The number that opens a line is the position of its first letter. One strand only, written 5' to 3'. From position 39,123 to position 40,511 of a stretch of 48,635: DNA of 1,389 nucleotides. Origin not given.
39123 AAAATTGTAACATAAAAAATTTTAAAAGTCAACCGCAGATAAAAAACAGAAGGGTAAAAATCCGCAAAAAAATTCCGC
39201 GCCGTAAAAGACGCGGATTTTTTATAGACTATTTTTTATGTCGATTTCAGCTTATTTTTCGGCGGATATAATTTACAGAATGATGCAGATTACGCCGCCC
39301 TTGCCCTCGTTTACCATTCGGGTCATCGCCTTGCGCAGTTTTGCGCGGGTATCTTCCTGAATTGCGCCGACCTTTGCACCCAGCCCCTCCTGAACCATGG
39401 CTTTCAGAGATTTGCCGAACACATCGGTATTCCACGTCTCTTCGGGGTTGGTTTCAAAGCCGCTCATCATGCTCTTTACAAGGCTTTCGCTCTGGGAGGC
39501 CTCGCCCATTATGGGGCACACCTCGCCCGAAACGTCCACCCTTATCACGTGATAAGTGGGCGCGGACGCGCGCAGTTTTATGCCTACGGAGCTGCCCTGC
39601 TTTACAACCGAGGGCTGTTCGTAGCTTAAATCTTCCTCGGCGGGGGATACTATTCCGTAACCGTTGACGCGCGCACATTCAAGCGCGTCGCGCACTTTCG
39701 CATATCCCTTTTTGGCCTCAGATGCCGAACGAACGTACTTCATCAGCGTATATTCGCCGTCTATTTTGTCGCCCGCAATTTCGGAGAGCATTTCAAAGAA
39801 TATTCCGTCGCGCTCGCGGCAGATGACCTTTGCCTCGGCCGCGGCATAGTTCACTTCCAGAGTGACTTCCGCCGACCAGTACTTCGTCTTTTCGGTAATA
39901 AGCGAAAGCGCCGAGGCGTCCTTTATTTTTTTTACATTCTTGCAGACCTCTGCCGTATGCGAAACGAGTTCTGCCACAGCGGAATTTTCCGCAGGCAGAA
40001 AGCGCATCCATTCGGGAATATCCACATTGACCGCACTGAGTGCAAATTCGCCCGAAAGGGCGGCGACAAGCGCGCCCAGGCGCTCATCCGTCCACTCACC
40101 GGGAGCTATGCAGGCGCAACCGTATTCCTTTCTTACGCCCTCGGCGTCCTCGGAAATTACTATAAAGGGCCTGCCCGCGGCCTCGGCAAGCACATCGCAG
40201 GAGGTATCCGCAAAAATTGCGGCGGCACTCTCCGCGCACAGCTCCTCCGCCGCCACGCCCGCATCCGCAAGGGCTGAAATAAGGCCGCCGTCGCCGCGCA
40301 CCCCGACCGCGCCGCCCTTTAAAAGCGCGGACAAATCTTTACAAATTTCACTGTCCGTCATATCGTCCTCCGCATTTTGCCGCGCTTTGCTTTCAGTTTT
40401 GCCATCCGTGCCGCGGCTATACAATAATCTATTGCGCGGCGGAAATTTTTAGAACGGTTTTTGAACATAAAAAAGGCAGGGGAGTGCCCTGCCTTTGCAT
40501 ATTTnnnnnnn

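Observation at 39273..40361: Intact but P-loop-dead, N-terminally deleted SpoIVA homologue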

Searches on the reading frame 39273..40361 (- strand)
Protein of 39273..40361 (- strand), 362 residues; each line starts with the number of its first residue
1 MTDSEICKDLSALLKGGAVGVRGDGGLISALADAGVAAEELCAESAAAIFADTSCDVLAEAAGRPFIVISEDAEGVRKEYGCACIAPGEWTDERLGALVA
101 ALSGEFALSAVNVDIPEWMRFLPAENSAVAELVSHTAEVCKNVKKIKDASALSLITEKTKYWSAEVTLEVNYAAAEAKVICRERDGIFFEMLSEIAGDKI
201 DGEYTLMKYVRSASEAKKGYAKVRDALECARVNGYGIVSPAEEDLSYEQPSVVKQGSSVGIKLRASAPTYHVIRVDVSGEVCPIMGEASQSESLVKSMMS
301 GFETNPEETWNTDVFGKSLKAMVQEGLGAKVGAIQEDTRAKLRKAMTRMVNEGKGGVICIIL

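Call 3: search_protein_families(library=pfam, proteins=[window:39273-40361:-], max_evalue=1)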
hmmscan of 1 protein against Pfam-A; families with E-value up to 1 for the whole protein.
window:39273-40361:- (362 aa): 3 families
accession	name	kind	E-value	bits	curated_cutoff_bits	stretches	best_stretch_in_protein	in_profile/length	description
PF20438.3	SpoIVA_middle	-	1.4e-44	152.8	25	1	109-286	2-179/179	Stage IV sporulation protein A, middle domain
PF20439.3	SpoIVA_C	-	2.6e-26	92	25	1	289-362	3-76/76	Sporulation stage IV protein A, C-terminal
PF04299.18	FMN_bind_2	-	0.0052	16.9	22.4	0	266-322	99-155/168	Putative FMN-binding domain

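Call 4: search_protein_families(library=ncbifam, proteins=[window:39273-40361:-], max_evalue=1)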
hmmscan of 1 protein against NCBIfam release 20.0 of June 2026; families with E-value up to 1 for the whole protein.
window:39273-40361:- (362 aa): 2 families
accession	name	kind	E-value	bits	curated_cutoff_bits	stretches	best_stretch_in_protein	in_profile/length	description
TIGR02836.1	spore_IV_A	equivalog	2.2e-70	238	459.9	1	98-362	228-492/492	stage IV sporulation protein A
NF051882.1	OxRespNegRegFixT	equivalog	0.27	11.3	150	1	31-77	43-88/115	oxygen-responsive sensory/signaling system negative regulator FixT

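Call 5: search_solved_structures(query=window:39273-40361:-, max_evalue=1, show_alignments=2)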
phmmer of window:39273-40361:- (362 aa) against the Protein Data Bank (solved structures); distinct sequences matched with E-value up to 1: 1.
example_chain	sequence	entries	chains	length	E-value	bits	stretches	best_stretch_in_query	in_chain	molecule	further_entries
2rm4_A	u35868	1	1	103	0.38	13.2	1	175-255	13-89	CG6311-PB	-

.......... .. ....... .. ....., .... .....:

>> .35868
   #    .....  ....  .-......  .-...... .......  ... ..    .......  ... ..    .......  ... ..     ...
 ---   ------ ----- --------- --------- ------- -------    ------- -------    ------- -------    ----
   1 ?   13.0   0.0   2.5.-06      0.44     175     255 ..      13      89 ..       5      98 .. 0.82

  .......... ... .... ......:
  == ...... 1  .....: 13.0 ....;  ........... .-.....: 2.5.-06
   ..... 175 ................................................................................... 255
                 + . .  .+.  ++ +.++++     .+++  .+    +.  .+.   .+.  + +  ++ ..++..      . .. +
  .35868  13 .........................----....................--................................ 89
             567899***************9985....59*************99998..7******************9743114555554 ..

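Call 9: find_homologous_proteins(query=window:39273-40361:-, max_evalue=0.00001)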
Query window:39273-40361:- (362 aa): 495 proteins with E <= 0.00001 among 8000 candidates; the best 120 are listed.
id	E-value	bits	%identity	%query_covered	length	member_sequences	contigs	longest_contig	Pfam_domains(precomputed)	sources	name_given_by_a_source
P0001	6.9e-230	780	100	100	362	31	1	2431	PF20438.4,PF20439.4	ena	-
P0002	3.0e-163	561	72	100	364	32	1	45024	PF20438.4,PF20439.4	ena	-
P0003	1.2e-149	516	67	100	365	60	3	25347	PF20438.4,PF20439.4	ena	-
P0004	4.8e-146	504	63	100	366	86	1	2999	PF20438.4,PF20439.4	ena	-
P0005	8.3e-146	504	65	100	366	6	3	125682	PF20438.4,PF20439.4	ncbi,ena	-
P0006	1.4e-145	503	66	100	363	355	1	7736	PF20438.4,PF20439.4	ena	-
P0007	4.9e-143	495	65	99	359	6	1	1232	PF20438.4,PF20439.4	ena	-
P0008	6.0e-143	494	63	100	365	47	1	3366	PF20438.4,PF20439.4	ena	-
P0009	7.2e-139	481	61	100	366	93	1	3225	PF20438.4,PF20439.4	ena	-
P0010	1.1e-138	480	62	100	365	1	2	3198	PF20438.4,PF20439.4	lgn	-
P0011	2.4e-138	479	62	100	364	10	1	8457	PF20438.4,PF20439.4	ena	-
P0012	2.6e-137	476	62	100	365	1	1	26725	PF20438.4,PF20439.4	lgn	-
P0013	2.9e-135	469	60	100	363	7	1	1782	PF20438.4,PF20439.4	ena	-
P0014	4.1e-131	455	61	98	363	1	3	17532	PF20438.4,PF20439.4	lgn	-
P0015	5.4e-131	455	59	100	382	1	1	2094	PF20438.4,PF20439.4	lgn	-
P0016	1.1e-130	454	62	99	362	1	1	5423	PF20438.4,PF20439.4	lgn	-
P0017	1.4e-130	454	59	100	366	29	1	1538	PF20438.4,PF20439.4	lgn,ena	-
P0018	5.4e-129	448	58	100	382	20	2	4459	PF20438.4,PF20439.4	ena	-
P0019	1.2e-126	441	58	100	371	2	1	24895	PF20438.4,PF20439.4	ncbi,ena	-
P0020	5.5e-126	439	61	100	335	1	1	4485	PF20438.4,PF20439.4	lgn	-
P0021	5.6e-123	429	56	100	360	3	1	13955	PF20438.4,PF20439.4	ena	-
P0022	3.1e-122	426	54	100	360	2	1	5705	PF20438.4,PF20439.4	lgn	-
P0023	2.1e-120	420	56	100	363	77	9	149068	PF20438.4,PF20439.4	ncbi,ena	-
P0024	2.1e-119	417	56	100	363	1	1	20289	PF20438.4,PF20439.4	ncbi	-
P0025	1.1e-105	372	71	67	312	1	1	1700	PF00150.25,PF20438.4,PF20439.4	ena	-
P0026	4.1e-103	363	49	100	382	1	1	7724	PF20438.4,PF20439.4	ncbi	-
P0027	8.5e-102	359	53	84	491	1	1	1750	PF09547.17,PF20438.4,PF20439.4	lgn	-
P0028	1.4e-100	355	53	84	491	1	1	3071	PF09547.17,PF20438.4,PF20439.4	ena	-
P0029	2.7e-100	354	62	77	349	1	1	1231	PF20438.4,PF20439.4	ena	-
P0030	3.6e-100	354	53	84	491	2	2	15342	PF09547.17,PF20438.4,PF20439.4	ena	-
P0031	4.1e-100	353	50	100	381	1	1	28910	PF20438.4,PF20439.4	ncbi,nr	ncbi:MAG: hypothetical protein LUD27_02015 [Clostridia bacterium]|nr:hypothetical protein [Clostridi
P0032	1.7e-99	351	52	84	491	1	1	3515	PF09547.17,PF20438.4,PF20439.4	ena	-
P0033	8.4e-99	349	52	83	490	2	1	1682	PF09547.17,PF20438.4,PF20439.4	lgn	-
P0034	1.2e-98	349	50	83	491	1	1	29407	PF09547.17,PF20438.4,PF20439.4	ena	-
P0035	1.2e-98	349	50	83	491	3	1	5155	PF09547.17,PF20438.4,PF20439.4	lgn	-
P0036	1.3e-98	349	50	83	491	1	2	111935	PF09547.17,PF20438.4,PF20439.4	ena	-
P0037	1.6e-98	348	50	83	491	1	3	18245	PF09547.17,PF20438.4,PF20439.4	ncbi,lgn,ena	-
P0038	1.6e-98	348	50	83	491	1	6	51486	PF09547.17,PF20438.4,PF20439.4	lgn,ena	-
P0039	1.6e-98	348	52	83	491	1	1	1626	PF09547.17,PF20438.4,PF20439.4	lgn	-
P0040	2.4e-98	348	50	83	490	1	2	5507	PF09547.17,PF20438.4,PF20439.4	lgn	-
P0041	3.1e-98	347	52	84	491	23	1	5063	PF09547.17,PF20438.4,PF20439.4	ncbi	-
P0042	3.5e-98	347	48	94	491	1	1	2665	PF09547.17,PF20438.4,PF20439.4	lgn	-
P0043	4.6e-98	347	53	84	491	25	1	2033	PF09547.17,PF20438.4,PF20439.4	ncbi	-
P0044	4.8e-98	347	50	83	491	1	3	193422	PF09547.17,PF20438.4,PF20439.4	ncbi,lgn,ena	-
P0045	5.2e-98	347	52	83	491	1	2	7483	PF09547.17,PF20438.4,PF20439.4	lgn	-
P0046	5.5e-98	346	50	83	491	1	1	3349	PF09547.17,PF20438.4,PF20439.4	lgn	-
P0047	5.8e-98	346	47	94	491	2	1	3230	PF09547.17,PF20438.4,PF20439.4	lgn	-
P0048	7.8e-98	346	51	83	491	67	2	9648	PF09547.17,PF20438.4,PF20439.4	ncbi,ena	-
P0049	7.9e-98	346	51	83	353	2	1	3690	PF09547.17,PF20438.4,PF20439.4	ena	-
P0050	8.3e-98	346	50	83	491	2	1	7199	PF09547.17,PF20438.4,PF20439.4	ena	-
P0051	1.0e-97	346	51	83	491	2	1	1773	PF09547.17,PF20438.4,PF20439.4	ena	-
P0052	1.1e-97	345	50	83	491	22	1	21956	PF09547.17,PF20438.4,PF20439.4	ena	-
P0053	1.7e-97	345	50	83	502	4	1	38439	PF09547.17,PF20438.4,PF20439.4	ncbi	-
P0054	1.8e-97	345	51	83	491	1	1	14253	PF09547.17,PF20438.4,PF20439.4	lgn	-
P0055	2.2e-97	344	49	83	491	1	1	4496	PF09547.17,PF20438.4,PF20439.4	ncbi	-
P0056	2.5e-97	344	51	84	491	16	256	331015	PF09547.17,PF20438.4,PF20439.4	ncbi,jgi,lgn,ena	-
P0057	2.8e-97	344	51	83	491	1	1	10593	PF09547.17,PF20438.4,PF20439.4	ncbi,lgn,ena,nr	ncbi:MAG: stage IV sporulation protein A [Clostridia bacterium]|nr:stage IV sporulation protein A [C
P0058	3.7e-97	344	48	83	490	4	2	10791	PF09547.17,PF20438.4,PF20439.4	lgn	-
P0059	3.7e-97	344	51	84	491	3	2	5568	PF09547.17,PF20438.4,PF20439.4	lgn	-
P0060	4.4e-97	343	51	84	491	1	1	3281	PF09547.17,PF20438.4,PF20439.4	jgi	-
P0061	1.1e-96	342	57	71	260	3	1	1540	PF20438.4,PF20439.4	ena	-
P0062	1.5e-96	342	51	84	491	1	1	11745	PF09547.17,PF20438.4,PF20439.4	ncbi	-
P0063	1.5e-96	342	47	94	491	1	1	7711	PF09547.17,PF20438.4,PF20439.4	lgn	-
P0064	1.9e-96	341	51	84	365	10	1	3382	PF09547.17,PF20438.4,PF20439.4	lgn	-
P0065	1.9e-96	341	50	84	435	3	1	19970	PF09547.17,PF20438.4,PF20439.4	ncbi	-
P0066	2.2e-96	341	51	83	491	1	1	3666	PF09547.17,PF20438.4,PF20439.4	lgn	-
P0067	2.6e-96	341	48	94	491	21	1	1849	PF09547.17,PF20438.4,PF20439.4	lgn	-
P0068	3.2e-96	341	52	83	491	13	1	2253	PF09547.17,PF20438.4,PF20439.4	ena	-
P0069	7.0e-96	340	52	83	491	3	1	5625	PF09547.17,PF20438.4,PF20439.4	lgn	-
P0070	7.6e-96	339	50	84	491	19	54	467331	PF09547.17,PF20438.4,PF20439.4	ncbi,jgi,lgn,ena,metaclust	metaclust:\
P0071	7.7e-96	339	56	75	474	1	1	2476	PF09547.17,PF20438.4,PF20439.4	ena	-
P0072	1.2e-95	339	51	84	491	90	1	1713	PF09547.17,PF20438.4,PF20439.4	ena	-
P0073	1.7e-95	338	51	83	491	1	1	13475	PF09547.17,PF20438.4,PF20439.4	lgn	-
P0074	1.9e-95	338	50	84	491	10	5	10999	PF09547.17,PF20438.4,PF20439.4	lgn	-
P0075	2.2e-95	338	51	83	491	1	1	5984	PF09547.17,PF20438.4,PF20439.4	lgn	-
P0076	2.3e-95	338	48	83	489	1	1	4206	PF09547.17,PF20438.4,PF20439.4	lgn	-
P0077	2.3e-95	338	50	83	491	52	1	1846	PF09547.17,PF20438.4,PF20439.4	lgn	-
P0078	3.4e-95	337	51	84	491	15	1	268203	PF09547.17,PF20438.4,PF20439.4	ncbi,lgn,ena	-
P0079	3.8e-95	337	50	84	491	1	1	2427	PF09547.17,PF20438.4,PF20439.4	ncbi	-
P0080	3.9e-95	337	49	84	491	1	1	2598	PF09547.17,PF20438.4,PF20439.4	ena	-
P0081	4.3e-95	337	49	84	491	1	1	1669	PF09547.17,PF20438.4,PF20439.4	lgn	-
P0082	5.0e-95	337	50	91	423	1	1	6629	PF09547.17,PF20438.4,PF20439.4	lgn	-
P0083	7.5e-95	336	50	84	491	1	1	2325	PF09547.17,PF20438.4,PF20439.4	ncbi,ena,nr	ncbi:MAG: stage IV sporulation protein A [Clostridia bacterium]|nr:stage IV sporulation protein A [C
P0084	7.7e-95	336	52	83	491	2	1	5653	PF09547.17,PF20438.4,PF20439.4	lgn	-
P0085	1.0e-94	336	50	84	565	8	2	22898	PF09547.17,PF20438.4,PF20439.4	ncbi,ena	-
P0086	1.2e-94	335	55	75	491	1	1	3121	PF09547.17,PF20438.4,PF20439.4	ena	-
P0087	1.2e-94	335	49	83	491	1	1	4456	PF09547.17,PF20438.4,PF20439.4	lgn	-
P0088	1.4e-94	335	55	75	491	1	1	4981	PF09547.17,PF20438.4,PF20439.4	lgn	-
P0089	1.7e-94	335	53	78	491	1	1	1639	PF09547.17,PF20438.4,PF20439.4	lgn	-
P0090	1.8e-94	335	50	84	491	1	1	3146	PF09547.17,PF20438.4,PF20439.4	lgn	-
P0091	2.9e-94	334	51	83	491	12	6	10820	PF09547.17,PF20438.4,PF20439.4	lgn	-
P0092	3.7e-94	334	54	74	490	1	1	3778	PF09547.17,PF20438.4,PF20439.4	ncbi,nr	ncbi:MAG: stage IV sporulation protein A, partial [Clostridia bacterium]|nr:stage IV sporulation pro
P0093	5.6e-94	333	48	84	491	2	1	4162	PF09547.17,PF20438.4,PF20439.4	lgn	-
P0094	6.1e-94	333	48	83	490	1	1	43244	PF09547.17,PF20438.4,PF20439.4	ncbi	-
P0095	9.3e-94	333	55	74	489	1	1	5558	PF09547.17,PF20438.4,PF20439.4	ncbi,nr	ncbi:MAG: stage IV sporulation protein A, partial [Clostridia bacterium]|nr:stage IV sporulation pro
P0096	1.1e-93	332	50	83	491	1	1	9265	PF09547.17,PF20438.4,PF20439.4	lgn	-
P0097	1.3e-93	332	49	83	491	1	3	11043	PF09547.17,PF20438.4,PF20439.4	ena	-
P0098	1.9e-93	332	50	83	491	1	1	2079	PF09547.17,PF20438.4,PF20439.4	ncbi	-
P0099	2.4e-93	331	46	95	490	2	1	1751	PF09547.17,PF20438.4,PF20439.4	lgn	-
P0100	2.4e-93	331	50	83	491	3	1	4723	PF09547.17,PF20438.4,PF20439.4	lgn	-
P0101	2.5e-93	331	54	73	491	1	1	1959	PF09547.17,PF20438.4,PF20439.4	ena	-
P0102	2.5e-93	331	47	84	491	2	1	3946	PF09547.17,PF20438.4,PF20439.4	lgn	-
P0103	2.5e-93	331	55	75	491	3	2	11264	PF09547.17,PF20438.4,PF20439.4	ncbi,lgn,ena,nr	ncbi:MAG: stage IV sporulation protein A [Clostridia bacterium]|nr:stage IV sporulation protein A [C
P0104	2.7e-93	331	49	84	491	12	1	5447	PF09547.17,PF20438.4,PF20439.4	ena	-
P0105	2.8e-93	331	50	83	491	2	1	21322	PF09547.17,PF20438.4,PF20439.4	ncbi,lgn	-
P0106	3.2e-93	331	50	84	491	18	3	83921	PF09547.17,PF20438.4,PF20439.4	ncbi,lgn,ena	-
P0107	3.5e-93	331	53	83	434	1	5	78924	PF09547.17,PF20438.4,PF20439.4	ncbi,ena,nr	ncbi:MAG: hypothetical protein J6B04_01560 [Clostridia bacterium]|nr:hypothetical protein [Clostridi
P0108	3.7e-93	331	50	83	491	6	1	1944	PF09547.17,PF20438.4,PF20439.4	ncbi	-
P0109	7.5e-93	330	48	94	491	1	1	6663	PF09547.17,PF20438.4,PF20439.4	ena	-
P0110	9.3e-93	329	49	84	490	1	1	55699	PF09547.17,PF20438.4,PF20439.4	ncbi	-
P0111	1.0e-92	329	48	84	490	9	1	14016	PF09547.17,PF20438.4,PF20439.4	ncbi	ncbi:MAG: stage IV sporulation protein A [Candidatus Coproplasma sp.]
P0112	1.8e-92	328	48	83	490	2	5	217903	PF09547.17,PF20438.4,PF20439.4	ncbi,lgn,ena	-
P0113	2.2e-92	328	48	84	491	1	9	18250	PF09547.17,PF20438.4,PF20439.4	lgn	-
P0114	2.8e-92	328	48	83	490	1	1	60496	PF09547.17,PF20438.4,PF20439.4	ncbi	-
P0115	2.8e-92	328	50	83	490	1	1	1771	PF09547.17,PF20438.4,PF20439.4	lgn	-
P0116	4.4e-92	327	49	84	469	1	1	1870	PF09547.17,PF20438.4,PF20439.4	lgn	-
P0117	5.6e-92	327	51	78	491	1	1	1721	PF09547.17,PF20438.4,PF20439.4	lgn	-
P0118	5.9e-92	327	50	83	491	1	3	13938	PF09547.17,PF20438.4,PF20439.4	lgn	-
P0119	6.6e-92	326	49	83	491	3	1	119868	PF09547.17,PF20438.4,PF20439.4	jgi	-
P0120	7.6e-92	326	48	84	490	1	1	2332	PF09547.17,PF20438.4,PF20439.4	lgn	-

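Call 16: find_related_loci(query=window:39273-40361:-, collection=genome_contigs, flank=10000)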
Query window:39273-40361:- (362 aa) in genome_contigs; peptide patterns used: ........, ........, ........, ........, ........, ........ (x = any residue, [..] = any of these).
122 stretches matched a pattern; 8 encode a relative of the query (tblastn E <= 1e-3); 8 distinct loci.
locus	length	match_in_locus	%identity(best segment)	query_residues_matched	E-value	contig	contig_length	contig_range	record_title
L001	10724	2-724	78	117-357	4e-128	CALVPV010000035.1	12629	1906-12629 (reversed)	MAG: uncultured Clostridia bacterium isolate BRZ_M__bin73 genome assembly, contig: BRZ_M__NODE_10188_length_12629_cov_7.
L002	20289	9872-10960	56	1-362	5e-128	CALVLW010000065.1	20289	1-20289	MAG: uncultured Clostridia bacterium isolate E09__bin280 genome assembly, contig: E09__k127_6541604, whole genome shotgu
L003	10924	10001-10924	58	1-306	6e-114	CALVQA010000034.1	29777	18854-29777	MAG: uncultured Clostridia bacterium isolate E20__bin344 genome assembly, contig: E20__k127_8131260, whole genome shotgu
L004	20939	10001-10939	50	60-359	2e-106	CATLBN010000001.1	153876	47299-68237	MAG TPA_asm: uncultured Clostridia bacterium isolate MGG03623_1680015440 genome assembly, contig: ERR2844015_216, whole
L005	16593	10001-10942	53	62-362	2e-104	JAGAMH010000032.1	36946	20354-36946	MAG: Clostridia bacterium isolate RGIG8572 Water_deer_Cecum-3__c126015, whole genome shotgun sequence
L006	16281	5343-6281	37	63-362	6e-72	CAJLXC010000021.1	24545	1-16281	MAG TPA_asm: uncultured Clostridiales bacterium isolate ERR321584-bin.6 genome assembly, contig: NODE_1340_length_24545_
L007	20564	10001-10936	36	64-362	3e-68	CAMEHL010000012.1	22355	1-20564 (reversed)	MAG: uncultured Clostridia bacterium isolate SRR11489746_bin.33_metaWRAP_v1.3_MAG genome assembly, contig: ERZ11466724.2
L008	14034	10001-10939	36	63-362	2e-68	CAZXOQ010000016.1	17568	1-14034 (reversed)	MAG TPA_asm: uncultured Christensenella sp. isolate SRP350583_co2_327 genome assembly, contig: NODE_4620_length_17568_co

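Call 17: find_encoding_contigs(protein=P0023, flank=10000, max_places=4)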
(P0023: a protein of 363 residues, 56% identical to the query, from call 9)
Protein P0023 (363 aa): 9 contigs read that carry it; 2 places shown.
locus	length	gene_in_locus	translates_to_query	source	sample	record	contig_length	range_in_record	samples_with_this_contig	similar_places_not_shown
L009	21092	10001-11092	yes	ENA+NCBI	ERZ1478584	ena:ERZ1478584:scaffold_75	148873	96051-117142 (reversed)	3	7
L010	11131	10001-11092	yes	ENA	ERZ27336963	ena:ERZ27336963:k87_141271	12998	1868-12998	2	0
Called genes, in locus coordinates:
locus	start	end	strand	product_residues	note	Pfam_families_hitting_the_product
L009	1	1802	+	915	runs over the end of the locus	PF02687:FtsX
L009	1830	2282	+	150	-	PF01047:MarR, PF12802:MarR_2, PF13463:HTH_27 (weak), PF13601:HTH_34 (faint)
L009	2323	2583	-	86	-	PF04070:DUF378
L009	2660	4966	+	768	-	PF00933:Glyco_hydro_3, PF01915:Glyco_hydro_3_C, PF14310:Fn3-like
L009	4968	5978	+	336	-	PF02558:ApbA, PF08546:ApbA_C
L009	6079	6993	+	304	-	PF00561:Abhydrolase_1, PF12146:Hydrolase_4, PF12697:Abhydrolase_6 (weak)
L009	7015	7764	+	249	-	PF00756:Esterase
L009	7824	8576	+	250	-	PF00756:Esterase (weak)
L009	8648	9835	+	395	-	-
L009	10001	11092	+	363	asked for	PF20438:SpoIVA_middle, PF20439:SpoIVA_C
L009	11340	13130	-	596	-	PF00664:ABC_membrane, PF00005:ABC_tran, PF02463:SMC_N (weak)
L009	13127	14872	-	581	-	PF00664:ABC_membrane, PF00005:ABC_tran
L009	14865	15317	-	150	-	PF13545:HTH_Crp_2 (weak), PF09339:HTH_IclR (weak), PF22665:WHD_DUF6293 (weak)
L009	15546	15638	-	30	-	-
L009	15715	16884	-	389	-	PF00389:2-Hacid_dh, PF02826:2-Hacid_dh_C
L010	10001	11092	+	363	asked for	PF20438:SpoIVA_middle, PF20439:SpoIVA_C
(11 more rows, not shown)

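Call 18: find_encoding_contigs(protein=P0005, flank=10000, max_places=3)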
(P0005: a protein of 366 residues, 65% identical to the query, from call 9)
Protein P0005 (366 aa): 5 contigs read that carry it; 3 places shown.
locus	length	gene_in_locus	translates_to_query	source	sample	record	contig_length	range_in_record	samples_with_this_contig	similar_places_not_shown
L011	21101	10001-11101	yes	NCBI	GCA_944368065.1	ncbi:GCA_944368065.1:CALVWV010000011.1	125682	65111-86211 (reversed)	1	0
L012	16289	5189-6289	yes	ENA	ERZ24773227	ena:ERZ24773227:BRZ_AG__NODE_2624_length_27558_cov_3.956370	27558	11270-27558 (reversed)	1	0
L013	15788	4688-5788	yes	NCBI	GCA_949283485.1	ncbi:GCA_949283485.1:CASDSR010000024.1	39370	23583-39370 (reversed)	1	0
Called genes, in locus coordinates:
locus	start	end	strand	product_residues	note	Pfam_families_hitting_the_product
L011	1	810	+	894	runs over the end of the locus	PF02687:FtsX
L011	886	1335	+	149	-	PF01047:MarR (weak), PF12802:MarR_2 (weak), PF09339:HTH_IclR (weak)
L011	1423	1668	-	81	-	PF04070:DUF378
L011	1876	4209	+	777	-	PF00933:Glyco_hydro_3, PF01915:Glyco_hydro_3_C, PF14310:Fn3-like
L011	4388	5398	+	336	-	PF02558:ApbA, PF08546:ApbA_C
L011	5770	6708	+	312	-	PF00561:Abhydrolase_1 (weak), PF12146:Hydrolase_4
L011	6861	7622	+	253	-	PF00756:Esterase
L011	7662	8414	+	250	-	PF00756:Esterase (weak)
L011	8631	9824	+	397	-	-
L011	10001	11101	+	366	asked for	PF20438:SpoIVA_middle, PF20439:SpoIVA_C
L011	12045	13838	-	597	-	PF00664:ABC_membrane, PF00005:ABC_tran, PF02463:SMC_N (weak)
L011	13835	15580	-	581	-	PF00664:ABC_membrane, PF00005:ABC_tran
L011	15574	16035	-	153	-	PF09339:HTH_IclR (weak), PF22665:WHD_DUF6293 (faint)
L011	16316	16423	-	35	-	-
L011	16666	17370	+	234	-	PF00005:ABC_tran, PF02463:SMC_N (weak), PF13304:AAA_21 (faint)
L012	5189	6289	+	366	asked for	PF20438:SpoIVA_middle, PF20439:SpoIVA_C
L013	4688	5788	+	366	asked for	PF20438:SpoIVA_middle, PF20439:SpoIVA_C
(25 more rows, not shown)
